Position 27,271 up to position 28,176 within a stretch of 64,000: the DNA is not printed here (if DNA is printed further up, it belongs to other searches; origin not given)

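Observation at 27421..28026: Phage-encoded NADAR domain protein: candidate reversal of guanine ADP-ribosylation (anti-DarT1)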

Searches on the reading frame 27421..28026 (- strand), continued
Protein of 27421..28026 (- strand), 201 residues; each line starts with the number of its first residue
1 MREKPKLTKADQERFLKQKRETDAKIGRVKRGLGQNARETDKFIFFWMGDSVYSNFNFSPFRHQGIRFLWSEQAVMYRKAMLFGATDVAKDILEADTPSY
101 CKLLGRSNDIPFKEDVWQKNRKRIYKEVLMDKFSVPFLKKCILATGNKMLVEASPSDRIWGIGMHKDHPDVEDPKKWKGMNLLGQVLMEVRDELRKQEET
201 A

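Call 43: predict_structure(alignment_id=A1)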
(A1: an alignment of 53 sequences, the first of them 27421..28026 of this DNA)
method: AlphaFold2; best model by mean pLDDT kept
length: 201 residues; sequences in the alignment: 53
mean_pLDDT: 93.9   pTM: 0.85
mean pLDDT of the five models: 93.9, 91.8, 90.4, 90.3, 88.9
residues with pLDDT >= 90: 165; 70-90: 32; 50-70: 4; < 50: 0
segments of 3 or more residues with pLDDT < 50: none
pLDDT, mean of each block of 10 residues (from residue 1): 81 83 73 85 93 95 98 99 99 96 98 98 99 97 97 97 98 98 99 97 89
secondary structure, 60 per line:
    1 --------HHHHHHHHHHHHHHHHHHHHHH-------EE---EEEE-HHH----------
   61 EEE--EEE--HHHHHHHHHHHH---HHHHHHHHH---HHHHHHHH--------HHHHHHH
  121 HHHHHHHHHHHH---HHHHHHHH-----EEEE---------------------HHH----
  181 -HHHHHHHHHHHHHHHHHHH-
elements in order: H9-30 E43-46 E61-63 E66-68 H71-82 H86-94 H98-105 H114-132 H136-143 E149-152 H182-200

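Call 47: fold_search(model_id=the predicted structure, library=pdb)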
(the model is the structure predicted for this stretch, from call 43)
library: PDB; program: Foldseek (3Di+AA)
matches with E <= 10: 29; with E <= 0.001: 2
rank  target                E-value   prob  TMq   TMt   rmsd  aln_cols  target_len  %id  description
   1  8bau                  3.6e-11  1.00  0.69  0.73   3.1       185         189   34  Phytophthora nicotianae var. parasitica NADAR in complex with ADP-ribose (released 2023-07-12)
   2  2b3w_MODEL_1_A        1.8e-08  1.00  0.67  0.79   3.7       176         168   24  NMR structure of the E.coli protein YbiA, Northeast Structural Genomics target ET24. (released 2005-11-01)
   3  5q1c_C                3.2e+00  0.04  0.16  0.15  15.2       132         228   14  Ligand binding to FARNESOID-X-RECEPTOR (released 2017-07-05)
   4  8esr_b                4.7e+00  0.03  0.12  0.08  15.8        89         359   17  Ytm1 associated nascent 60S ribosome (-fkbp39) State 2 (released 2022-11-30)
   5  8etg_b                5.0e+00  0.04  0.12  0.07  15.7        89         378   18  Fkbp39 associated 60S nascent ribosome State 3 (released 2022-11-30)
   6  8xm6_B                5.0e+00  0.01  0.12  0.09  18.8       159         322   16  Cryo-EM structure of human ZnT1 WT, in the absence of zinc, determined in an outward-facing conformation (released 2024-10-30)
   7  1eq2_H                5.9e+00  0.03  0.15  0.12   8.2        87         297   13  THE CRYSTAL STRUCTURE OF ADP-L-GLYCERO-D-MANNOHEPTOSE 6-EPIMERASE (released 2000-11-08)
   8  4azh_D                5.9e+00  0.01  0.17  0.10  15.0       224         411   11  Differential inhibition of the tandem GH20 catalytic modules in the pneumococcal exo-beta-D-N-acetylglucosaminidase, S (released 2013-07-10)
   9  6s35_B                6.6e+00  0.02  0.13  0.17  15.2       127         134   11  LSD1/CoREST1 complex with macrocyclic peptide inhibitor (released 2020-02-26)
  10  5q15_C                6.6e+00  0.02  0.16  0.14  15.1       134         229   13  Ligand binding to FARNESOID-X-RECEPTOR (released 2017-07-05)
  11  6z97_A                6.6e+00  0.01  0.13  0.03  22.6       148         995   11  Structure of the prefusion SARS-CoV-2 spike glycoprotein (released 2020-07-01)
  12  8pv1_CH               7.0e+00  0.03  0.11  0.05  15.7        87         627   14  Chaetomium thermophilum pre-60S State 6 - pre-5S rotation - L1 intermediate - composite structure (released 2023-11-15)
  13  5q0o_C                7.0e+00  0.02  0.16  0.14  15.1       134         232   13  Ligand binding to FARNESOID-X-RECEPTOR (released 2017-07-05)
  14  6elu_D                7.4e+00  0.01  0.16  0.18  15.3       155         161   12  Structure of Serum Resistance Associated protein from T. b. rhodesiense (released 2018-01-24)
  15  1i2t                  8.3e+00  0.06  0.15  0.37   9.1        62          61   14  X-RAY STRUCTURE OF THE HUMAN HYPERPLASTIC DISCS PROTEIN: AN ORTHOLOG OF THE C-TERMINAL DOMAIN OF POLY(A)-BINDING PROTEIN (released 2001-04-18)
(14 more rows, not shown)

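Call 49: search_protein_families(library=ncbifam, proteins=[L006:1498-2049:+, L005:1471-1920:+, P0012, P0004], max_evalue=0.01)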
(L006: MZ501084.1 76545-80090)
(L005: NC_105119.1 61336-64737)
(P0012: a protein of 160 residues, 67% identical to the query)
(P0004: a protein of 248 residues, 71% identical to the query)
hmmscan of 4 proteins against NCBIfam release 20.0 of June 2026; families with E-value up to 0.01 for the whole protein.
L006:1498-2049:+ (183 aa): 2 families
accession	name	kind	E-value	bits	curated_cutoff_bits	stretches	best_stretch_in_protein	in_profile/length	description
TIGR02464.1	ribofla_fusion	equivalog_domain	1.5e-31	109.7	73.7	1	8-168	1-144/153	riboflavin biosynthesis intermediates N-glycosidase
NF053876.1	DS32_2_antiphage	equivalog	4.4e-06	25.9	240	1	84-178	69-157/181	NADAR family anti-phage protein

L005:1471-1920:+ (149 aa): 2 families
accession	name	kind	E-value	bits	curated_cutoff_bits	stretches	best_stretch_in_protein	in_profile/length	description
TIGR02464.1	ribofla_fusion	equivalog_domain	2.6e-18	66.8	73.7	1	9-141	9-152/153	riboflavin biosynthesis intermediates N-glycosidase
NF053876.1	DS32_2_antiphage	equivalog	6.3e-12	45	240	1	31-144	36-158/181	NADAR family anti-phage protein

P0012 (160 aa): 2 families
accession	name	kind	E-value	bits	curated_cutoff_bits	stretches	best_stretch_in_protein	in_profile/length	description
TIGR02464.1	ribofla_fusion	equivalog_domain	1.8e-44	151.7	73.7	1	8-159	1-153/153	riboflavin biosynthesis intermediates N-glycosidase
NF053876.1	DS32_2_antiphage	equivalog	6.3e-14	51.5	240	1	23-159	28-156/181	NADAR family anti-phage protein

P0004 (248 aa): 2 families
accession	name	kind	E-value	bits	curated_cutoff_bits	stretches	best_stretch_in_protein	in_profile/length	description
TIGR02464.1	ribofla_fusion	equivalog_domain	8.7e-41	139.7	73.7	1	8-158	1-152/153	riboflavin biosynthesis intermediates N-glycosidase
NF053876.1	DS32_2_antiphage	equivalog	9.9e-10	37.8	240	1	39-159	42-156/181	NADAR family anti-phage protein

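Call 53: search_protein_families(library=padloc, proteins=[L006:1498-2049:+, L005:1471-1920:+], max_evalue=0.001)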
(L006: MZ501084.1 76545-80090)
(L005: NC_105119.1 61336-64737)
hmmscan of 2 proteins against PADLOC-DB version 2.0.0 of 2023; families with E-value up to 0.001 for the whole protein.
L006:1498-2049:+ (183 aa): 1 family
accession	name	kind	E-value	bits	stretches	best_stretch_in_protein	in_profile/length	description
PDLC04643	PDC-M42C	-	1.5e-34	117.5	1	16-167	15-148/158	-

L005:1471-1920:+ (149 aa): 1 family
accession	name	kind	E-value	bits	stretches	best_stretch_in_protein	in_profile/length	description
PDLC04643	PDC-M42C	-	6.2e-07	27.8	1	10-128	13-132/158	-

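Call 60: search_protein_families(library=pfam, proteins=[P0004, P0101], max_evalue=0.01)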
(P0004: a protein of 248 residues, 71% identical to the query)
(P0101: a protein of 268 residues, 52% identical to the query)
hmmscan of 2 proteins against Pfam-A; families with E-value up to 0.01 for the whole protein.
P0004 (248 aa): 1 family
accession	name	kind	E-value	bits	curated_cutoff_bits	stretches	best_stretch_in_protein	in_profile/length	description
PF08719.17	NADAR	-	7.7e-40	137.2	35.1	1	10-158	2-162/163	NADAR domain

P0101 (268 aa): 1 family
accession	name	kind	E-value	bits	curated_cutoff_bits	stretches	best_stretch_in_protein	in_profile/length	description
PF08719.17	NADAR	-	4.5e-37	128.3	35.1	1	9-158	1-162/163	NADAR domain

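Call 66: get_annotated_region(hit=H19, flank=3000)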
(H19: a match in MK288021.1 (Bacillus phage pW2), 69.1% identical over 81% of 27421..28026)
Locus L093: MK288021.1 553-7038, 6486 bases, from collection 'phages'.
description: Bacillus phage pW2, complete genome.
organism: Bacillus phage pW2 (NCBI taxid 2500559)
taxonomy: Viruses; Duplodnaviria; Heunggongvirae; Uroviricota; Caudoviricetes; Joanripponvirinae; Sophritavirus; Sophritavirus pW2
host: Bacillus cereus; source: -; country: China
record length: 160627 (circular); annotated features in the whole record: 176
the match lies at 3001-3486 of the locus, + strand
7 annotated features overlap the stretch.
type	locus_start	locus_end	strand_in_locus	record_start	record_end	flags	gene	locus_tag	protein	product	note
CDS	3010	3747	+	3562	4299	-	-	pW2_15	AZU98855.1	NADAR family protein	similar to NADAR family protein [Bacillus licheniformis]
CDS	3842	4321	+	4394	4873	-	-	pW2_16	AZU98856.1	hypothetical protein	-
CDS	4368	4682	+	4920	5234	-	-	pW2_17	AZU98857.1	hypothetical protein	-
CDS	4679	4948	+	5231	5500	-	-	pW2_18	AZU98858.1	hypothetical protein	-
CDS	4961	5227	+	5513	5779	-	-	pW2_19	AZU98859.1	hypothetical protein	-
CDS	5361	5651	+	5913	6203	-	-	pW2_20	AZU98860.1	hypothetical protein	-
CDS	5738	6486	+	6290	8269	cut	-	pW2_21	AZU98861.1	DNA topoisomerase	similar to DNA topoisomerase [Bacillus phage PBC2]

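Call 67: get_annotated_region(hit=H20, flank=3000)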
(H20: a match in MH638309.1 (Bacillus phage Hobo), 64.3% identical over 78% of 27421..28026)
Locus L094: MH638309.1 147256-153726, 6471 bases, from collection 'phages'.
description: Bacillus phage Hobo, complete genome.
organism: Bacillus phage Hobo (NCBI taxid 2301683)
taxonomy: Viruses; Duplodnaviria; Heunggongvirae; Uroviricota; Caudoviricetes; Herelleviridae; Bastillevirinae; Caeruleovirus; Caeruleovirus BM15
host: Bacillus thuringiensis kurstaki; source: soil; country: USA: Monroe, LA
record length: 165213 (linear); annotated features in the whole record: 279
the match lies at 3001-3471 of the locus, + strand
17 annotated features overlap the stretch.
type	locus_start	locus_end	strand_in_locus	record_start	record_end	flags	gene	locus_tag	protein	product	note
CDS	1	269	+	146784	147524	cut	234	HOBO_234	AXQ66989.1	metallo-beta-lactamase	-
CDS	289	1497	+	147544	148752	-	235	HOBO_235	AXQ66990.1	hypothetical protein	-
CDS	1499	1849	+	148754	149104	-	236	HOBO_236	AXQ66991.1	hypothetical protein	-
CDS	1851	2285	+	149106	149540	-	237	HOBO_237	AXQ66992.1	hypothetical protein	-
CDS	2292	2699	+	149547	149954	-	238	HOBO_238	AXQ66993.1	hypothetical protein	-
CDS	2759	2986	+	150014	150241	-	239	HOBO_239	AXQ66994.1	hypothetical protein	-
CDS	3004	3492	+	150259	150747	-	240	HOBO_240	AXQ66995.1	hypothetical protein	-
CDS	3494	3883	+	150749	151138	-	241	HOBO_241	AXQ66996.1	hypothetical protein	-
CDS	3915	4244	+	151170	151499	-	242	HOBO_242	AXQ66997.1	hypothetical protein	-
CDS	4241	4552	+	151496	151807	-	243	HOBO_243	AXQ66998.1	hypothetical protein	-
CDS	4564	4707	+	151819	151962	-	244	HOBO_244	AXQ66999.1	hypothetical protein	-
CDS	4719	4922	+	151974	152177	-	245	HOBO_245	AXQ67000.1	hypothetical protein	-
CDS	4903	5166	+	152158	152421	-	246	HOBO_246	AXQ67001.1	hypothetical protein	-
CDS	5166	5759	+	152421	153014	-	247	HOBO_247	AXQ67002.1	hypothetical protein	-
CDS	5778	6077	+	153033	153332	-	248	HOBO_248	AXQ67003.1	hypothetical protein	-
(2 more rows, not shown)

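Call 68: get_annotated_region(hit=H36, flank=3000)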
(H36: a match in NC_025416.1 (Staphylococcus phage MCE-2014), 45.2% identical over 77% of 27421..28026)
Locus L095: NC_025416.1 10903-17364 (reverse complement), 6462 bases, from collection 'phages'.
description: Staphylococcus phage MCE-2014, complete genome.
organism: Staphylococcus phage MCE-2014 (NCBI taxid 1524910)
taxonomy: Viruses; Duplodnaviria; Heunggongvirae; Uroviricota; Caudoviricetes; Herelleviridae; Twortvirinae; Kayvirus; Kayvirus MCE2014
host: Staphylococcus aureus BCP88; source: -; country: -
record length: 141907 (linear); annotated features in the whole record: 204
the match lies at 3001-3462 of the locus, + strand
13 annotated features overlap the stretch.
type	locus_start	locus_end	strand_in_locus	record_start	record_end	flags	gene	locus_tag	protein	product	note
CDS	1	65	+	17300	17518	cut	-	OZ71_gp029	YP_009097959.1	hypothetical protein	-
CDS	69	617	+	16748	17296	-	-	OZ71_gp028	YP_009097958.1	hypothetical protein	-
CDS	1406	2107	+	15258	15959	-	-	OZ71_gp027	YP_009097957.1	NinI-like serine-threonine phosphatase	-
CDS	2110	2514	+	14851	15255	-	-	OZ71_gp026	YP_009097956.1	hypothetical protein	-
CDS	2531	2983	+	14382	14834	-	-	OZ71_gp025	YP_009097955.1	hypothetical protein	-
CDS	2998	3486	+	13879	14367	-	-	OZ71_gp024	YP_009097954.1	NADAR family protein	uncharacterized protein COG3236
CDS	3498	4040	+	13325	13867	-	-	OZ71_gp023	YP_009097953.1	hypothetical protein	-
CDS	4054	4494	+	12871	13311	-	-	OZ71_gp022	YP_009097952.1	hypothetical protein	-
CDS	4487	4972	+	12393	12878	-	-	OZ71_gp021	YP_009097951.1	hypothetical protein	-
CDS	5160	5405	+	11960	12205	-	-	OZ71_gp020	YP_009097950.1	hypothetical protein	-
CDS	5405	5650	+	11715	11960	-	-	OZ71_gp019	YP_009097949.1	hypothetical protein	-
CDS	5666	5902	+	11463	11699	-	-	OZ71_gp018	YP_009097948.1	hypothetical protein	-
CDS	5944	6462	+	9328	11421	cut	-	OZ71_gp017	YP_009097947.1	tail fiber protein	-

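Call 73: search_protein_families(library=pfam, proteins=[L009:3658-4530:+, L009:4920-5750:+, L009:6853-8154:+, L009:9138-10238:+, L009:3188-3502:+, L010:1950-3323:+, L010:3407-5032:-, L010:7095-8048:-, L010:5277-5609:+, L010:8320-8631:-], max_evalue=0.001)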
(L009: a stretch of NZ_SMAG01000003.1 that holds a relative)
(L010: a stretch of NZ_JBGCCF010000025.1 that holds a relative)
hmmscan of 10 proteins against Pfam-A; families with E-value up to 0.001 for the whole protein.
L009:3658-4530:+ (290 aa): 0 families

L009:4920-5750:+ (276 aa): 1 family
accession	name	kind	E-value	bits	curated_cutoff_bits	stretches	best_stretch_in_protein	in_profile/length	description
PF00248.27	Aldo_ket_red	-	1.3e-57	195.6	24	1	20-262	2-290/291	Aldo/keto reductase family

L009:6853-8154:+ (433 aa): 2 families
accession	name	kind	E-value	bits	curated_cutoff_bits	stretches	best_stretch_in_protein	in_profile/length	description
PF00860.26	Xan_ur_permease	-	2.9e-122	408.6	27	1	11-385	5-387/389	Permease family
PF16983.11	MFS_MOT1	-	0.00019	22.2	30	0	249-343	25-105/111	Molybdate transporter of MFS superfamily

L009:9138-10238:+ (366 aa): 2 families
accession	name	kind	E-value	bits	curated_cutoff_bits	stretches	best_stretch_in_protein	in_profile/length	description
PF00557.29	Peptidase_M24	-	7.9e-69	232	23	1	147-349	2-208/208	Metallopeptidase family M24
PF01321.24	Creatinase_N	-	4.8e-22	79.3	22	1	4-139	1-128/128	Creatinase/Prolidase N-terminal domain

L009:3188-3502:+ (104 aa): 0 families

L010:1950-3323:+ (457 aa): 3 families
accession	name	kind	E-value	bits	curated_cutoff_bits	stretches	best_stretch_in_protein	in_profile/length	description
PF07690.21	MFS_1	-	5.7e-33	114.7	33.4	2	48-369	30-332/347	Major Facilitator Superfamily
PF00083.30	Sugar_tr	-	8.5e-30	104.5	22.3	2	15-227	3-208/452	Sugar (and other) transporter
PF13347.12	MFS_2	-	2.4e-08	33.4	27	1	74-359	56-342/427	MFS/sugar transport protein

L010:3407-5032:- (541 aa): 4 families
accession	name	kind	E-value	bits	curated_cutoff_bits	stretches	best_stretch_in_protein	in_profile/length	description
PF00005.33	ABC_tran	-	8e-35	120.9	25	2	25-191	2-137/137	ABC transporter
PF12848.13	ABC_tran_Xtn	-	1.5e-20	73.5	25.9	1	231-315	2-84/85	ABC transporter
PF13304.12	AAA_21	-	2.2e-13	51.4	27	2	168-220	244-301/304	AAA domain, putative AbiEii toxin, Type IV TA system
PF02463.25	SMC_N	-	1.2e-06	28.6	40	0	335-516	135-212/220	RecF/RecN/SMC N terminal domain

L010:7095-8048:- (317 aa): 1 family
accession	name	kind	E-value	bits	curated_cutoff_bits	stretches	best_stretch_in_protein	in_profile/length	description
PF00144.29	Beta-lactamase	-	2.9e-67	227.6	27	1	10-296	19-317/329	Beta-lactamase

L010:5277-5609:+ (110 aa): 1 family
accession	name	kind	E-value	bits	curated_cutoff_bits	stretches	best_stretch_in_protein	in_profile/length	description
PF13495.12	Phage_int_SAM_4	-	6.9e-05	23.6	27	1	42-99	2-62/85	Phage integrase, N-terminal SAM-like domain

L010:8320-8631:- (103 aa): 0 families

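Call 94: list_cluster_members(proteins=[window:27421-28026:-])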
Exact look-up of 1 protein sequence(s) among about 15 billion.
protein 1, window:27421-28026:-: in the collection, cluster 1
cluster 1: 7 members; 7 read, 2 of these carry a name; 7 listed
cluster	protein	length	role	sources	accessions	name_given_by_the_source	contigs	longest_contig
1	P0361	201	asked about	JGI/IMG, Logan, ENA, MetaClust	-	\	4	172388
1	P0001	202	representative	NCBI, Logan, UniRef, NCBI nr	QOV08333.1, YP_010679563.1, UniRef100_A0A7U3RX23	NADAR family protein [Bacillus phage Kirov] | NADAR family protein n=1 Tax=Bacillus phage Kirov TaxID=2783539 RepID=A0A7U3RX23_9CAUD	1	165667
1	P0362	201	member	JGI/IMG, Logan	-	-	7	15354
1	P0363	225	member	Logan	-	-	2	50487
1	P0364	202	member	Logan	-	-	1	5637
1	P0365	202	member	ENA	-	-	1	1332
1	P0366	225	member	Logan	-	-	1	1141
